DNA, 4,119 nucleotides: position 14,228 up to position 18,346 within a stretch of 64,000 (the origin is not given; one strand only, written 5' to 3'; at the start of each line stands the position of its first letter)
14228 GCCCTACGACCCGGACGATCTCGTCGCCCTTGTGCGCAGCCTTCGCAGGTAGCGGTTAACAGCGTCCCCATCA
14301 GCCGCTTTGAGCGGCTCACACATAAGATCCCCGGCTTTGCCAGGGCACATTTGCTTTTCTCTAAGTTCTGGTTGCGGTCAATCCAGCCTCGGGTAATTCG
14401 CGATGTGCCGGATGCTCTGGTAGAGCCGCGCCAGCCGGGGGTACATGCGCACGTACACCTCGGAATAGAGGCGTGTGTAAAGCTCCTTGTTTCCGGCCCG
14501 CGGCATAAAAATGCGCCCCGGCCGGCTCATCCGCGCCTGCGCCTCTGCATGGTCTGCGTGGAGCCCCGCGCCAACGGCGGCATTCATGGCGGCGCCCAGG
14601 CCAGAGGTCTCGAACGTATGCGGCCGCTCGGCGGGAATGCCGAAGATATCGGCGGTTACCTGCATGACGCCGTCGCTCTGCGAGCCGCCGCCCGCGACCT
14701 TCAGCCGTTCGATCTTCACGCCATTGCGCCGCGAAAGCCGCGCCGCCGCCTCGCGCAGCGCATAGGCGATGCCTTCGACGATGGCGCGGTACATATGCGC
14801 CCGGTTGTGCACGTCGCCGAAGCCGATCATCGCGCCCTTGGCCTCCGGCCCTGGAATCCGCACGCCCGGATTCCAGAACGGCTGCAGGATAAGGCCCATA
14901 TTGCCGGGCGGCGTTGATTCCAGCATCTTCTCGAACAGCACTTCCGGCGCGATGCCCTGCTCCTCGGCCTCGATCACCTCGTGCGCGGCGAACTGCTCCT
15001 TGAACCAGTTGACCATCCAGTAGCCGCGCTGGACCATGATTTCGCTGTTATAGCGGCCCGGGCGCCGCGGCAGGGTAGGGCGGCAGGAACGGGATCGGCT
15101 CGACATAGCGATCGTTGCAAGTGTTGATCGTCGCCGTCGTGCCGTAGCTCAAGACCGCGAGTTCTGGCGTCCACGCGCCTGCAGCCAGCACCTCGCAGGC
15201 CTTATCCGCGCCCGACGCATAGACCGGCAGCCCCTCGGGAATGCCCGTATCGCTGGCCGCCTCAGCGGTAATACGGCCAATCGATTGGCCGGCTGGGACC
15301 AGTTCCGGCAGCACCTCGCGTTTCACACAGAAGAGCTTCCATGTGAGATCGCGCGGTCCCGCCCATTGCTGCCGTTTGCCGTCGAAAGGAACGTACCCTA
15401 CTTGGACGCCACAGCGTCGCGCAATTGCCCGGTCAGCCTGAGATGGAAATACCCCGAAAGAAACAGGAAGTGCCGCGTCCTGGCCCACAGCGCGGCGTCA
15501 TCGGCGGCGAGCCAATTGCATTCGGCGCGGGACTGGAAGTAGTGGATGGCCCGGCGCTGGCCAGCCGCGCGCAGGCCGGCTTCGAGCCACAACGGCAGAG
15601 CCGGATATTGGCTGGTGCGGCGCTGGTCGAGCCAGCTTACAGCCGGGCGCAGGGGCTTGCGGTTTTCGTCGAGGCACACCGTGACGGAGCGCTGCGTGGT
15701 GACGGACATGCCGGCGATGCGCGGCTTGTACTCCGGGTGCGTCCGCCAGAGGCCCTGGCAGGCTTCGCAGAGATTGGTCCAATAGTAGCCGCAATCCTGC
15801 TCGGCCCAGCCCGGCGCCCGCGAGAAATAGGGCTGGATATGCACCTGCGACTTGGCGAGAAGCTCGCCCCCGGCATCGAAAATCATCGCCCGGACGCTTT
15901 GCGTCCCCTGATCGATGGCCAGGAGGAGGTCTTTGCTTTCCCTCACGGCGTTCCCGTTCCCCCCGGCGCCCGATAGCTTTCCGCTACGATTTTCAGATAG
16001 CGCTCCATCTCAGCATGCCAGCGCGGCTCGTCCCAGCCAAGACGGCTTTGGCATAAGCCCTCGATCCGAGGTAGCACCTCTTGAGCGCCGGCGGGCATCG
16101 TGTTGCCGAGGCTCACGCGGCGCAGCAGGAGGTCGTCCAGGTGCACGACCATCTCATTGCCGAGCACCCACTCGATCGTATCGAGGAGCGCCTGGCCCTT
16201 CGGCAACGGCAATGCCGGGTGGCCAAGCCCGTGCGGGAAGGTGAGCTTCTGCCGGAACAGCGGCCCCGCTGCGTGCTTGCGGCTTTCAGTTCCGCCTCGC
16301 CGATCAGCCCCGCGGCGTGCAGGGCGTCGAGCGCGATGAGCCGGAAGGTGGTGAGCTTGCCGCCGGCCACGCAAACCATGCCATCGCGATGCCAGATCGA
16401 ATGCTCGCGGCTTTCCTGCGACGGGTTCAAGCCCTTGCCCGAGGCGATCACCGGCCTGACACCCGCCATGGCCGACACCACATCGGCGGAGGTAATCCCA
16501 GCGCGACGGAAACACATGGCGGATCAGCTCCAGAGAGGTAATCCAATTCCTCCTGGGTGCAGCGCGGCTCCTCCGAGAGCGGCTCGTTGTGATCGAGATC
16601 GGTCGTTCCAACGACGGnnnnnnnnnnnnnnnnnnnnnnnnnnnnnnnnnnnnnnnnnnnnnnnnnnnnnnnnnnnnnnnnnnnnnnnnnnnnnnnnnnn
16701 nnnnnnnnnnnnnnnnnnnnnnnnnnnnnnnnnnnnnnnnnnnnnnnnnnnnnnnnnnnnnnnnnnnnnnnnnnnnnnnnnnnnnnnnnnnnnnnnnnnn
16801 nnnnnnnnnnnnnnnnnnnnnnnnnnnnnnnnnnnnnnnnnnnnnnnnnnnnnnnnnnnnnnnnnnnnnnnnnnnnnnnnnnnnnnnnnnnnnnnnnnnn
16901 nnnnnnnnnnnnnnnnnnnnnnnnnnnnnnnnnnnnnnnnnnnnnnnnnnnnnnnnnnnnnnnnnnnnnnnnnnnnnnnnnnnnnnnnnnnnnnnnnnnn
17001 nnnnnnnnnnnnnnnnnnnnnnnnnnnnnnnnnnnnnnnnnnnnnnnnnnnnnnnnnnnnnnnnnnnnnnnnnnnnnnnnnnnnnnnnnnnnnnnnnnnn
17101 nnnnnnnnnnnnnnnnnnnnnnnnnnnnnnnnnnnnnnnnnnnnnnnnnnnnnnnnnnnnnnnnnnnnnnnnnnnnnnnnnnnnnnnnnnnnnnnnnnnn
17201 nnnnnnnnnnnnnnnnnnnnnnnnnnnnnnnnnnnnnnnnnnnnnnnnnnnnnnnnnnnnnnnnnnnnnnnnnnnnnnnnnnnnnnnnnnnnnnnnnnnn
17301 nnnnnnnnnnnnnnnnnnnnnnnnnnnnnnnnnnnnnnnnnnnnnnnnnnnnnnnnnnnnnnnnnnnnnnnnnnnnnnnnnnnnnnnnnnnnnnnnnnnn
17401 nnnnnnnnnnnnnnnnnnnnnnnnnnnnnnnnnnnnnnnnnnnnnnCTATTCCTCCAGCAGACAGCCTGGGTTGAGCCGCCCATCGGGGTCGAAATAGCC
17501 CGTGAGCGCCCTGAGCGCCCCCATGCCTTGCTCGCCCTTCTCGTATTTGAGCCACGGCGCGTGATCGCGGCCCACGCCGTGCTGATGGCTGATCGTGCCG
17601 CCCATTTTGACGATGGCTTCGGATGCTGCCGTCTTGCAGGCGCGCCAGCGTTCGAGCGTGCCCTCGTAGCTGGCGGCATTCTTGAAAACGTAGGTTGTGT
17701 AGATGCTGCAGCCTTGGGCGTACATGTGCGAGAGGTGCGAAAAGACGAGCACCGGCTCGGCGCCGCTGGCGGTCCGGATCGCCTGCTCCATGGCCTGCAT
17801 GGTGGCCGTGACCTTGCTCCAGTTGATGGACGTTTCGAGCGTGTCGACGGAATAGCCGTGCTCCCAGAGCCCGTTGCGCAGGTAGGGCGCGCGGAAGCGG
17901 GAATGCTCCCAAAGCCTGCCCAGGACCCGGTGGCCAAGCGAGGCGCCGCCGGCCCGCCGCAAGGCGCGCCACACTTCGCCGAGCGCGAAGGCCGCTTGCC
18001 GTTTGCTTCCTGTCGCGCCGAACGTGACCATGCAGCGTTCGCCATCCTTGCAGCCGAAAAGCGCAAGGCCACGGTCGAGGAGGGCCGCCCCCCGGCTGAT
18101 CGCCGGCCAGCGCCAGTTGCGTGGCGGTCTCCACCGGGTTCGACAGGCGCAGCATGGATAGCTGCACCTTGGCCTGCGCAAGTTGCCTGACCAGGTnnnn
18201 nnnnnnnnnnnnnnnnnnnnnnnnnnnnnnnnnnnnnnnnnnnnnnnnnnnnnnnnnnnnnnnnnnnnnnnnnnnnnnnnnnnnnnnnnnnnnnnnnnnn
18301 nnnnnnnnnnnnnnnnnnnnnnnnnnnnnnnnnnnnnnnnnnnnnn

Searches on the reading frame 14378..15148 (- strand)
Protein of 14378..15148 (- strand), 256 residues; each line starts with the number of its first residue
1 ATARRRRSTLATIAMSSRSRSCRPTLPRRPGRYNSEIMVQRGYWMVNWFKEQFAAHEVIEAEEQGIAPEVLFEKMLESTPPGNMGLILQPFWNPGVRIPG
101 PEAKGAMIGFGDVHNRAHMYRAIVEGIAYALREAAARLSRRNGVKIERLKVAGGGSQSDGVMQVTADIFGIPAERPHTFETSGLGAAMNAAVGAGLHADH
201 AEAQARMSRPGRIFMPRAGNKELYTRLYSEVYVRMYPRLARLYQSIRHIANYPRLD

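Call 16: search_protein_families(library=pfam, proteins=[window:14378-15148:-], max_evalue=0.001)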
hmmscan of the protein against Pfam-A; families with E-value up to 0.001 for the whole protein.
window:14378-15148:- (256 aa): 1 family
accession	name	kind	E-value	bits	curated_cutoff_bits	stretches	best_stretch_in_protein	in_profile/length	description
PF02782.22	FGGY_C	-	1.8e-26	93.6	27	1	46-193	51-197/198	FGGY family of carbohydrate kinases, C-terminal domain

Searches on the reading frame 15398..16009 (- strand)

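Call 16: search_protein_families(library=pfam, proteins=[window:15398-16009:-], max_evalue=0.001)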
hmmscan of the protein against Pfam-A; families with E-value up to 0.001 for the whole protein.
window:15398-16009:- (203 aa): 1 family
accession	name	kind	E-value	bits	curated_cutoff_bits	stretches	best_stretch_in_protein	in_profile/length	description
PF00370.27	FGGY_N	-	1e-25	91.2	28.8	1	29-196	2-168/245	FGGY family of carbohydrate kinases, N-terminal domain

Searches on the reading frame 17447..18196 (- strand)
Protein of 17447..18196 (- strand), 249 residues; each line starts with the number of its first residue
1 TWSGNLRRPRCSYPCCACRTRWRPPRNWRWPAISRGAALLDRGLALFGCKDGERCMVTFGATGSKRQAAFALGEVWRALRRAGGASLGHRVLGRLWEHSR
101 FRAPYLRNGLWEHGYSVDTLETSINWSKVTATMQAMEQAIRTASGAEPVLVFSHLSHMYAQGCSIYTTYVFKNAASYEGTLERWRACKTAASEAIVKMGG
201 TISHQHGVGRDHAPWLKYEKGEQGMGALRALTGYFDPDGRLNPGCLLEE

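Call 16: search_protein_families(library=pfam, proteins=[window:17447-18196:-], max_evalue=0.001)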
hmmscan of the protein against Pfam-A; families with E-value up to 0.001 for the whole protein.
window:17447-18196:- (249 aa): 1 family
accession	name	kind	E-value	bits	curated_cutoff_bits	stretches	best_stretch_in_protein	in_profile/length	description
PF02913.24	FAD-oxidase_C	-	9.8e-35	120.9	21.2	1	49-244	56-246/248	FAD linked oxidases, C-terminal domain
